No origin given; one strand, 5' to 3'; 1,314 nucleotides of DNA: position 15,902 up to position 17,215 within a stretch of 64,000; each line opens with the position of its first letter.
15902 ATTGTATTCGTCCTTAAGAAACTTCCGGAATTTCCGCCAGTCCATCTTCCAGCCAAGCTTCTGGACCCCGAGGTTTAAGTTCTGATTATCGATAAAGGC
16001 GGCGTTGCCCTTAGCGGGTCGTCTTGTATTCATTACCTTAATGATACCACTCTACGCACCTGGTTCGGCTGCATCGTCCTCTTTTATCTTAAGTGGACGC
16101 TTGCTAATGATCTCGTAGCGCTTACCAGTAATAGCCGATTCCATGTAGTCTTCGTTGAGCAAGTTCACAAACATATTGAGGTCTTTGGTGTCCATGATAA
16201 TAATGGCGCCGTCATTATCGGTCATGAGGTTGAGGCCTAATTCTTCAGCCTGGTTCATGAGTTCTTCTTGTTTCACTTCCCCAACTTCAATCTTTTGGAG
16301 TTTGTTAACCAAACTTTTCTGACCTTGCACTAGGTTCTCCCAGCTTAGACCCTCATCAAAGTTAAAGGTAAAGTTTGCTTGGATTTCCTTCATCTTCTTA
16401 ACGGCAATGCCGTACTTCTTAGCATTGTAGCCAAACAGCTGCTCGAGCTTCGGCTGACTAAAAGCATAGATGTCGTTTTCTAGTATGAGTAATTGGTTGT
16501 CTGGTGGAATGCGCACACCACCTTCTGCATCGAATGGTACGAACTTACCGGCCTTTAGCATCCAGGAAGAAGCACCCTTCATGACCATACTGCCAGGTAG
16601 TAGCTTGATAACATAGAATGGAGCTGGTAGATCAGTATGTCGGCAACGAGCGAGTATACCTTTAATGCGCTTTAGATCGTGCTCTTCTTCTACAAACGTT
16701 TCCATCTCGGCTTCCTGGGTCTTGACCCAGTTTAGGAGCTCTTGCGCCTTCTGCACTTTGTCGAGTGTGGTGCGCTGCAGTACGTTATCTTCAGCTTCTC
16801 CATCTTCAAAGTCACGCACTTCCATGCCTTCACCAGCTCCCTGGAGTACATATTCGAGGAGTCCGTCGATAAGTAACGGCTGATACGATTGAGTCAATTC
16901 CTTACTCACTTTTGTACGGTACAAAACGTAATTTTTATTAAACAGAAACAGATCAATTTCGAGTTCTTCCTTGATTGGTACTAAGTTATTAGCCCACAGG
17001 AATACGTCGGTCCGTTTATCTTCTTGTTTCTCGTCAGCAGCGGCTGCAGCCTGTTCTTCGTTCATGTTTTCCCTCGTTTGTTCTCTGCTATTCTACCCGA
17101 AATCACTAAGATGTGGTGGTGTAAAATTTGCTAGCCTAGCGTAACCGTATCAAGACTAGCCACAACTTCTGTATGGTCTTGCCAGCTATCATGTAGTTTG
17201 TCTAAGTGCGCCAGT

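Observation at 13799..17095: KwaB-like (DUF4868) protein, NYN-fold protein and three small membrane proteins: possible undescribed Kiwa-like cassette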

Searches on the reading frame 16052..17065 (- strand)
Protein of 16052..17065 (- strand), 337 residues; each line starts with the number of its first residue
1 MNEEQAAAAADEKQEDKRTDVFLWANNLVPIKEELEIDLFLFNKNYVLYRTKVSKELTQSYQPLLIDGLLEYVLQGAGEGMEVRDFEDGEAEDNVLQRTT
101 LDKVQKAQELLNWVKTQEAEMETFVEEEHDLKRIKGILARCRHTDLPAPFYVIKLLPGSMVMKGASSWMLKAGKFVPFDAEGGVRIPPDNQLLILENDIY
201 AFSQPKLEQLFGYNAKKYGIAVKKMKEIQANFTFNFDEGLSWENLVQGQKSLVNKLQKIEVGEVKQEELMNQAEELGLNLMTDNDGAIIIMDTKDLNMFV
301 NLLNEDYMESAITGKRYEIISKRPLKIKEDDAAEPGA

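Call 3: search_protein_families(library=pfam, proteins=[window:16052-17065:-], max_evalue=1)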
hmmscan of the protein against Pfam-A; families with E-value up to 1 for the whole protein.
window:16052-17065:- (337 aa): 3 families
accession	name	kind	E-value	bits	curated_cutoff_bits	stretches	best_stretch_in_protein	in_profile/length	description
PF16162.10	KwaB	-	5.8e-10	39.9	26.3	1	184-313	54-186/186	Kiwa protein KwaB-like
PF12766.13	Pyridox_oxase_2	-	0.054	14.5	26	1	82-137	42-95/100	Pyridoxamine 5'-phosphate oxidase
PF01709.26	Transcrip_reg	-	0.15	12.2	27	1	260-333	60-138/160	TACO1/YebC second and third domain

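Call 4: search_protein_families(library=padloc, proteins=[window:16052-17065:-], max_evalue=1)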
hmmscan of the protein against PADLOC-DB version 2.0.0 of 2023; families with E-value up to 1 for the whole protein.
window:16052-17065:- (337 aa): 7 families
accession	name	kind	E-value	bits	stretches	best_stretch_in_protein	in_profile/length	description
PDLC00233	KwaB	-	2e-11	41.6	1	33-328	18-317/320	DUF4868 domain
PDLC00230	KwaB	-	3.3e-11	41.2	1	112-326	100-317/322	DUF4868 domain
PDLC00222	KwaB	-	2.4e-07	28.4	1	106-325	68-291/292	DUF4868 domain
PDLC00225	KwaB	-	1.2e-06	26.1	1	100-324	62-290/291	DUF4868 domain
PDLC00234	KwaB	-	1.1e-05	23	1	250-325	212-288/289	DUF4868 domain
PDLC00223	KwaB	-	6e-05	20.3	1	193-318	197-327/339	DUF4868 domain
PDLC00229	KwaB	-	0.00028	18.5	1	254-323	207-279/282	DUF4868 domain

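Call 5: search_protein_families(library=ncbifam, proteins=[window:16052-17065:-], max_evalue=0.1)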
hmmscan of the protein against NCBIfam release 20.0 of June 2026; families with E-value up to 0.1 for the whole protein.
window:16052-17065:- (337 aa): 3 families
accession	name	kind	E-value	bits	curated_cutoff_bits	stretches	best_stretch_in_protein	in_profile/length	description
NF041623.1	KwaB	equivalog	5.9e-11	42.1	200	1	33-322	12-305/306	anti-phage protein KwaB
NF003754.0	PRK05346.2-5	equivalog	0.043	13.1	677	1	197-310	34-143/320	Na(+)-translocating NADH-quinone reductase subunit C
NF001461.0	PRK00321.1-2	equivalog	0.051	13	470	0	103-168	169-236/306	recombination-associated protein RdgC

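Call 6: find_related_loci(query=window:16052-17065:-, collection=genome_contigs, flank=8000)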
Query window:16052-17065:- (337 aa) in genome_contigs; peptide patterns used: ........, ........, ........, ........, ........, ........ (x = any residue, [..] = any of these).
63 stretches matched a pattern; 27 encode a relative of the query (tblastn E <= 1e-3); 27 distinct loci.
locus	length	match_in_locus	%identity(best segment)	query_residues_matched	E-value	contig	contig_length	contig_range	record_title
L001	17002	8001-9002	94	1-334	0e+0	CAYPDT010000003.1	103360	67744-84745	MAG TPA_asm: uncultured Candidatus Saccharibacteria bacterium isolate SRP170004_co1_264 genome assembly, contig: NODE_22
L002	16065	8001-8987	78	1-329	2e-180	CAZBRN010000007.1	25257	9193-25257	MAG TPA_asm: uncultured Candidatus Saccharibacteria bacterium isolate SRP286056_co2_432 genome assembly, contig: NODE_28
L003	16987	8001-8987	78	1-329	1e-179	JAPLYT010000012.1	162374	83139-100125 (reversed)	MAG: Candidatus Saccharibacteria bacterium isolate LacPavin_0818_WC45_MAG_44_10 LacPavin_0818_WC45_scaffold_267281, whol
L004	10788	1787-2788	77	1-334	8e-180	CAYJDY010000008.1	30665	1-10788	MAG TPA_asm: uncultured Candidatus Saccharibacteria bacterium isolate ERP123247_co1_97 genome assembly, contig: NODE_865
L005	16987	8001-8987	80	7-335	3e-179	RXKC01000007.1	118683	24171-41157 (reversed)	MAG: Candidatus Saccharibacteria bacterium isolate AWTP1-31 sample_9_scaffold_12, whole genome shotgun sequence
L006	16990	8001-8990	76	1-330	3e-177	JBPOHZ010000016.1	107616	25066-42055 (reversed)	MAG: Candidatus Saccharimonadota bacterium isolate MAG_475 c_000000413989, whole genome shotgun sequence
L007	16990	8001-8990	76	1-330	1e-176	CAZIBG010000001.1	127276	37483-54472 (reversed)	MAG TPA_asm: uncultured Candidatus Saccharibacteria bacterium isolate SRP286056_co2_68 genome assembly, contig: NODE_112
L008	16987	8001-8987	76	1-329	5e-174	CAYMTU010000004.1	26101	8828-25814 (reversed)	MAG TPA_asm: uncultured Candidatus Saccharibacteria bacterium isolate SRP286056_co2_537 genome assembly, contig: NODE_26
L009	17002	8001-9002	75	1-334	6e-172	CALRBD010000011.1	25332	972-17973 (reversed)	MAG: uncultured Candidatus Saccharimonas sp. isolate RH-23may17-1275 genome assembly, contig: RH-23may17-C13976, whole g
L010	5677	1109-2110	75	1-334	7e-174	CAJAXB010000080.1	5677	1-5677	uncultured Candidatus Saccharibacteria bacterium isolate Loc090907-4m_bin-620 genome assembly, contig: bin-620:80/95, wh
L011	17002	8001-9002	75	1-334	9e-172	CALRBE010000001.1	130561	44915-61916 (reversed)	MAG: uncultured Candidatus Saccharimonas sp. isolate MsH-30jul19-11 genome assembly, contig: MsH-30jul19-C152, whole gen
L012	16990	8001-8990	75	1-330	2e-167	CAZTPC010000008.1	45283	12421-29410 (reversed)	MAG TPA_asm: uncultured Candidatus Saccharibacteria bacterium isolate SRP286056_co2_252 genome assembly, contig: NODE_93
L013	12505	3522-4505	73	1-328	1e-167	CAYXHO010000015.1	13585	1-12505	MAG TPA_asm: uncultured Candidatus Saccharibacteria bacterium isolate SRP342105_co1_335 genome assembly, contig: NODE_61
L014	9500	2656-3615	74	15-334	5e-162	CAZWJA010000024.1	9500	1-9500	MAG TPA_asm: uncultured Candidatus Saccharibacteria bacterium isolate SRP192515_co2_169 genome assembly, contig: NODE_61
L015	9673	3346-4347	74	1-330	2e-160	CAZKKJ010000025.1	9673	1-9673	MAG TPA_asm: uncultured Candidatus Saccharibacteria bacterium isolate SRP342105_co1_130 genome assembly, contig: NODE_97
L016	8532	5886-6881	66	1-332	3e-152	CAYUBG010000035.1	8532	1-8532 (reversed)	MAG TPA_asm: uncultured Candidatus Saccharibacteria bacterium isolate SRP170004_co1_3 genome assembly, contig: NODE_1349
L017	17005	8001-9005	65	1-334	3e-147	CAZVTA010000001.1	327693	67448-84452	MAG TPA_asm: uncultured Candidatus Saccharibacteria bacterium isolate SRP342105_co3_76 genome assembly, contig: NODE_3_l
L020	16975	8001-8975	62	4-326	1e-132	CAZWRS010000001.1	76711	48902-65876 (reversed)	MAG TPA_asm: uncultured Candidatus Saccharibacteria bacterium isolate SRP144015_co1_75 genome assembly, contig: NODE_173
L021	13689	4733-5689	62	7-326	4e-132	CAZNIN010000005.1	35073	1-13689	MAG TPA_asm: uncultured Candidatus Saccharibacteria bacterium isolate SRP144015_co1_53 genome assembly, contig: NODE_640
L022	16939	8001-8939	63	19-334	2e-131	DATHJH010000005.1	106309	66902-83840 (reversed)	MAG TPA_asm: Candidatus Limnocylindria bacterium isolate SMAG_U12547 k141_92661, whole genome shotgun sequence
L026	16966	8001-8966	53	2-327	7e-111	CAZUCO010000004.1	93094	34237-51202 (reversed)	MAG TPA_asm: uncultured Candidatus Saccharibacteria bacterium isolate binchicken_co128_118 genome assembly, contig: NODE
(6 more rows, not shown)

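Call 9: find_homologous_proteins(query=window:16052-17065:-, max_evalue=0.001)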
Query window:16052-17065:- (337 aa): 1800 proteins with E <= 0.001 among 3290 candidates; the best 120 are listed.
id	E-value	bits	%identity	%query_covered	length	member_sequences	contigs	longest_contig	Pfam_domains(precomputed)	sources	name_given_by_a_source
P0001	3.0e-199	679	91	97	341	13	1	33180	PF16162.11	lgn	-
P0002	7.9e-192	654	88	99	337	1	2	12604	PF16162.11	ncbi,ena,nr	ncbi:DUF4868 domain-containing protein [Candidatus Saccharibacteria bacterium]|nr:DUF4868 domain-con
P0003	1.0e-175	602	84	93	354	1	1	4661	PF16162.11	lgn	-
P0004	8.4e-172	589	78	98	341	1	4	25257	PF16162.11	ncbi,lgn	-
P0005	8.5e-172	589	78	98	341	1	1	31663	PF16162.11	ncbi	-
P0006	1.1e-171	588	78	98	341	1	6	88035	PF16162.11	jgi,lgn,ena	jgi:hypothetical protein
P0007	1.6e-171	588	78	98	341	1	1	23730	PF16162.11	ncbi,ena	ncbi:MAG: Kiwa anti-phage protein KwaB-like domain-containing protein [Candidatus Saccharibacteria b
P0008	2.1e-171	587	78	98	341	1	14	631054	PF16162.11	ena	-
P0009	2.6e-171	587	78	98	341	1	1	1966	PF16162.11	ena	-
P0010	6.5e-171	586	80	98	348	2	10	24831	PF16162.11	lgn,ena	-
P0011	8.1e-171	585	77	99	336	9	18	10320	PF16162.11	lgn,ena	-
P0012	3.6e-169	580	77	99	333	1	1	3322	PF16162.11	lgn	-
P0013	2.2e-168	577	76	98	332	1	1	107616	PF16162.11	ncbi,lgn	-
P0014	3.6e-168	577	77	98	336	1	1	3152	PF16162.11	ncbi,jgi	-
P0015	2.4e-167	574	76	98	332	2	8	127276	PF16162.11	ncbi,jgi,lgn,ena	jgi:hypothetical protein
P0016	8.1e-167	572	77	98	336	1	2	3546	PF16162.11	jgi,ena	-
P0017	8.3e-167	572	76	98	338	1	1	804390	PF16162.11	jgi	jgi:hypothetical protein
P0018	1.8e-166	571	77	98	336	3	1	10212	PF16162.11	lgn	-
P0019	9.4e-166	569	76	98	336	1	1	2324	PF16162.11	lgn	-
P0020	3.0e-165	567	75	99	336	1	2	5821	PF16162.11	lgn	-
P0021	5.2e-165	566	76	98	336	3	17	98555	PF16162.11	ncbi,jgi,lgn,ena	-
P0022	6.8e-165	566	76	98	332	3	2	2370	PF16162.11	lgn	-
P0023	1.0e-164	565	76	98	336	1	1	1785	PF16162.11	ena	-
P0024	2.4e-164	564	76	99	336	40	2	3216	PF16162.11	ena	-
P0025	2.0e-163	561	74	98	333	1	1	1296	PF16162.11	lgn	-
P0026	7.3e-163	559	75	98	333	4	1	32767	PF16162.11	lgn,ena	-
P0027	1.1e-162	559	75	98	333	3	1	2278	PF16162.11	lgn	-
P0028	2.1e-162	558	75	99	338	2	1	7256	PF16162.11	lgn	-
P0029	2.8e-161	554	74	97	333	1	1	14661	PF16162.11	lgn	-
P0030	1.9e-160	551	74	98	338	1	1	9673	PF16162.11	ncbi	-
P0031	2.3e-159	548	72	98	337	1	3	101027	PF16162.11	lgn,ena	-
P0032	1.5e-158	545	73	97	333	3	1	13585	PF16162.11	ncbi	-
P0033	1.3e-157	542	73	98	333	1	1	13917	PF16162.11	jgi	jgi:hypothetical protein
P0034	2.7e-154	531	74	95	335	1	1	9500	PF16162.11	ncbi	-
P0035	5.2e-146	504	65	99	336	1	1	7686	PF16162.11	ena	-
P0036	4.7e-145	501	65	99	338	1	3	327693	PF16162.11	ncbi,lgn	-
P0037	2.0e-144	499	66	99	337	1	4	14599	PF16162.11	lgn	-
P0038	5.6e-144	497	67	99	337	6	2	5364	PF16162.11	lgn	-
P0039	4.9e-143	494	67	99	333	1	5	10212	PF16162.11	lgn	-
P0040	8.4e-142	490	67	99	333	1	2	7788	PF16162.11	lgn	-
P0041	1.2e-140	486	65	99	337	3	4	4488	PF16162.11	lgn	-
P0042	5.0e-140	484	69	94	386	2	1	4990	PF16162.11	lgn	-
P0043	5.5e-140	484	64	98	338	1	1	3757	PF16162.11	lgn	-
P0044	1.4e-139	483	65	99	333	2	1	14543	PF16162.11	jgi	jgi:hypothetical protein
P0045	2.3e-138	479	65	98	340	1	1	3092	PF16162.11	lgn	-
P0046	2.1e-137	476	65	98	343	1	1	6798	PF16162.11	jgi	jgi:hypothetical protein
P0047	2.7e-137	475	65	95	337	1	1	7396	PF16162.11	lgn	-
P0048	4.1e-135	468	67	91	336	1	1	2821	PF16162.11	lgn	-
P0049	5.4e-133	461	62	98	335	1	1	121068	PF16162.11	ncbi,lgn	-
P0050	5.6e-133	461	65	92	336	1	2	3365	PF16162.11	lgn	-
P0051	7.4e-133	461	61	99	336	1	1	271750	PF16162.11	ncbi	-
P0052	2.3e-130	453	64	95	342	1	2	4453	PF16162.11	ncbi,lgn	-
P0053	2.6e-130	452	62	98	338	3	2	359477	PF16162.11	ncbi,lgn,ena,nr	ncbi:MAG TPA: Kiwa anti-phage protein KwaB-like domain-containing protein [Verrucomicrobiae bacteriu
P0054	4.2e-130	452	63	93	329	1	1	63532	PF16162.11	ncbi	-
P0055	7.7e-129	448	66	91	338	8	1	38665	PF16162.11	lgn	-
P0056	1.0e-128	447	62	97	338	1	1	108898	PF16162.11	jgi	jgi:hypothetical protein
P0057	1.8e-128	446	61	93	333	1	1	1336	PF16162.11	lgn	-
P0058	2.0e-128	446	65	93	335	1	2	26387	PF16162.11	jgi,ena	-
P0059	3.5e-128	445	64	94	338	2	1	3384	PF16162.11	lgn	-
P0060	9.1e-128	444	63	97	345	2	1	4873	PF16162.11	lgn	-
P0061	2.2e-127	443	62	93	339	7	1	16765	PF16162.11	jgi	jgi:hypothetical protein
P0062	3.6e-127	442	62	98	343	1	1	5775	PF16162.11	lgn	-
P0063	6.7e-127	441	63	98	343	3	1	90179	PF16162.11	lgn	-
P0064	8.5e-127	441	62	98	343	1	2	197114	PF16162.11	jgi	jgi:hypothetical protein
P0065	1.0e-126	441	62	93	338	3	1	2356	PF16162.11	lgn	-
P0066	1.2e-126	440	62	98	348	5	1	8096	PF16162.11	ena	-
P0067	4.6e-126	438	60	99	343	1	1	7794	PF16162.11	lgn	-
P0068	4.8e-126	438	62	95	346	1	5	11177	PF16162.11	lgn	-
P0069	6.9e-126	438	61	98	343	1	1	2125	PF16162.11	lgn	-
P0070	1.6e-125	437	60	98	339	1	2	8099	PF16162.11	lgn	-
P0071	1.7e-125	437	60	98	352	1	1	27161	PF16162.11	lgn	-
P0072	2.3e-125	436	60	99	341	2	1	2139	PF16162.11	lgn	-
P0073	2.4e-125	436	61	99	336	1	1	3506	PF16162.11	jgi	jgi:hypothetical protein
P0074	2.4e-125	436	61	98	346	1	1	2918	PF16162.11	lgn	-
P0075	2.5e-125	436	61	98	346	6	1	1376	PF16162.11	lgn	-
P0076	3.7e-125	435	60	97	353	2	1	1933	PF16162.11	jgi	jgi:hypothetical protein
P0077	3.9e-125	435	60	96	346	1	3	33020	PF16162.11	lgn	-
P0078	4.1e-125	435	63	93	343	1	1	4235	PF16162.11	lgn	-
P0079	6.7e-125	435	60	99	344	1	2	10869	PF16162.11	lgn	-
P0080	1.1e-124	434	63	93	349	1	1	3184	PF16162.11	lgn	-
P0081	1.3e-124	434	63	94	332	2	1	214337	PF16162.11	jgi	-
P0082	1.4e-124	434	62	93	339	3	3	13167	PF16162.11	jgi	jgi:hypothetical protein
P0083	1.4e-124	434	61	98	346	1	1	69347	PF16162.11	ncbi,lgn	-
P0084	2.0e-124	433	63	93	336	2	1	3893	PF16162.11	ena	-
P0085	2.3e-124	433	62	93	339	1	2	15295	PF16162.11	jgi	jgi:hypothetical protein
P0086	2.4e-124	433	62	93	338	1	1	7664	PF16162.11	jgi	jgi:hypothetical protein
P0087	3.0e-124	432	61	97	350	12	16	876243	PF16162.11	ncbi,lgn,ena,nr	ncbi:MAG: DUF4868 domain-containing protein [Candidatus Nomurabacteria bacterium]|nr:MAG: DUF4868 do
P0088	3.7e-124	432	61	93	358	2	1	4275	PF16162.11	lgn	-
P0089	3.9e-124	432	60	98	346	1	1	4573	PF16162.11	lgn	-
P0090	4.4e-124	432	62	95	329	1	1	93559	PF16162.11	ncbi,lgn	-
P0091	4.9e-124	432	60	98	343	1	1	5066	PF16162.11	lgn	-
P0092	5.6e-124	432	61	97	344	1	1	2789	PF16162.11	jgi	jgi:hypothetical protein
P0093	6.1e-124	431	61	97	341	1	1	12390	PF16162.11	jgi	jgi:hypothetical protein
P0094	6.2e-124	431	62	96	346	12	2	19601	PF16162.11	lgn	-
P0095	6.7e-124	431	60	98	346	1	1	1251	PF16162.11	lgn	-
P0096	7.9e-124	431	61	92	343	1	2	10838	PF16162.11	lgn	-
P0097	8.4e-124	431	60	96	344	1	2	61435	PF16162.11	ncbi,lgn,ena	-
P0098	8.7e-124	431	61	98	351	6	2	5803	PF16162.11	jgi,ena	jgi:hypothetical protein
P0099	9.9e-124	431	63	93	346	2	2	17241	PF16162.11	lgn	-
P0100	1.0e-123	431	60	98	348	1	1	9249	PF16162.11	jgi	jgi:hypothetical protein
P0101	1.0e-123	431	60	98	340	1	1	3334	PF16162.11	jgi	jgi:Kiwa KwaB-like protein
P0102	1.0e-123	431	62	94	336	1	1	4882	PF16162.11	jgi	jgi:hypothetical protein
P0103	1.3e-123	430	59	98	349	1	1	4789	PF16162.11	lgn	-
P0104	1.7e-123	430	59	99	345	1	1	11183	PF16162.11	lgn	-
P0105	2.0e-123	430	64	91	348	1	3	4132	PF16162.11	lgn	-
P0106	2.2e-123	430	59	98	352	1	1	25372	PF16162.11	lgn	-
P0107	2.9e-123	429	62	92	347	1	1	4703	PF16162.11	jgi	jgi:hypothetical protein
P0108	2.9e-123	429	63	91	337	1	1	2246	PF16162.11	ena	-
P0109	4.8e-123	428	62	92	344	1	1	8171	PF16162.11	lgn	-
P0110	5.1e-123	428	60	92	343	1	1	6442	PF16162.11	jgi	jgi:hypothetical protein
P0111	5.4e-123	428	57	98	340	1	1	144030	PF16162.11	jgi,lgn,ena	-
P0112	5.5e-123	428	60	97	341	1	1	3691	PF16162.11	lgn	-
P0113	5.8e-123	428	64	93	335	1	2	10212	PF16162.11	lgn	-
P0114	5.8e-123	428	60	98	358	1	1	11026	PF16162.11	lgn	-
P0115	6.0e-123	428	61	91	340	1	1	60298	PF16162.11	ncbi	ncbi:MAG: Kiwa anti-phage protein KwaB-like domain-containing protein [Candidatus Saccharimonadales 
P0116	9.3e-123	428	58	100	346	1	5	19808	PF16162.11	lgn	-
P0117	9.6e-123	427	60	99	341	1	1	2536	PF16162.11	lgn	-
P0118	9.8e-123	427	60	98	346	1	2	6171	PF16162.11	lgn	-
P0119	1.1e-122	427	61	96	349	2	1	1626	PF16162.11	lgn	-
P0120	1.2e-122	427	59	98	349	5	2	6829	PF16162.11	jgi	jgi:hypothetical protein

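Call 10: search_solved_structures(query=window:16052-17065:-, max_evalue=10, show_alignments=2)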
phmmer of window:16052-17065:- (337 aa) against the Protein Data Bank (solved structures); distinct sequences matched with E-value up to 10: 3.
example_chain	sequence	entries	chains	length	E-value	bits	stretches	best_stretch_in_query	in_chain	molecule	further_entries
2owy_A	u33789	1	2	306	0.013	18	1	101-172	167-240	Recombination-associated protein rdgC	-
4fzq_A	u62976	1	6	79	0.27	13.6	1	27-70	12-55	Uncharacterized protein conserved in bacteria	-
5c2x_A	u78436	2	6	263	1.1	11.6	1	212-283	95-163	Deoxyribose-phosphate aldolase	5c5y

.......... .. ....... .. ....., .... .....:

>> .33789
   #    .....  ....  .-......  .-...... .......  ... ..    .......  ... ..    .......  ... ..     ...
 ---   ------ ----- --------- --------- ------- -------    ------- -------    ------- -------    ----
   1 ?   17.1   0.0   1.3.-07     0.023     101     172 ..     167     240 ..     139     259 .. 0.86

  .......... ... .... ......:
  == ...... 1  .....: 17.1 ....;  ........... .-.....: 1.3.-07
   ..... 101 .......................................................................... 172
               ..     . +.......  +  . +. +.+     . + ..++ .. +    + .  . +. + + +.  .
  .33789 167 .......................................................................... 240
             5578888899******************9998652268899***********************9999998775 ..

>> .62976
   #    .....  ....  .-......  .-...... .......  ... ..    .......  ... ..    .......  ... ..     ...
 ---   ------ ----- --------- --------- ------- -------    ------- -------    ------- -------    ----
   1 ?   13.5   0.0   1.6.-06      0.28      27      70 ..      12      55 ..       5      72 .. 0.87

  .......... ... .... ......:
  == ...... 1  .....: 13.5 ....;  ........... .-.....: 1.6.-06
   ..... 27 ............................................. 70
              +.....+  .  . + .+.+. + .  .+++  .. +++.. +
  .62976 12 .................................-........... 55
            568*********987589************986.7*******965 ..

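Call 17: search_solved_structures(query=A1, max_evalue=10, show_alignments=3)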
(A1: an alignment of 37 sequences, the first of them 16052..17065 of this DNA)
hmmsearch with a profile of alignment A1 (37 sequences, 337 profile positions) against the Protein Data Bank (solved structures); distinct sequences matched with E-value up to 10: 0.
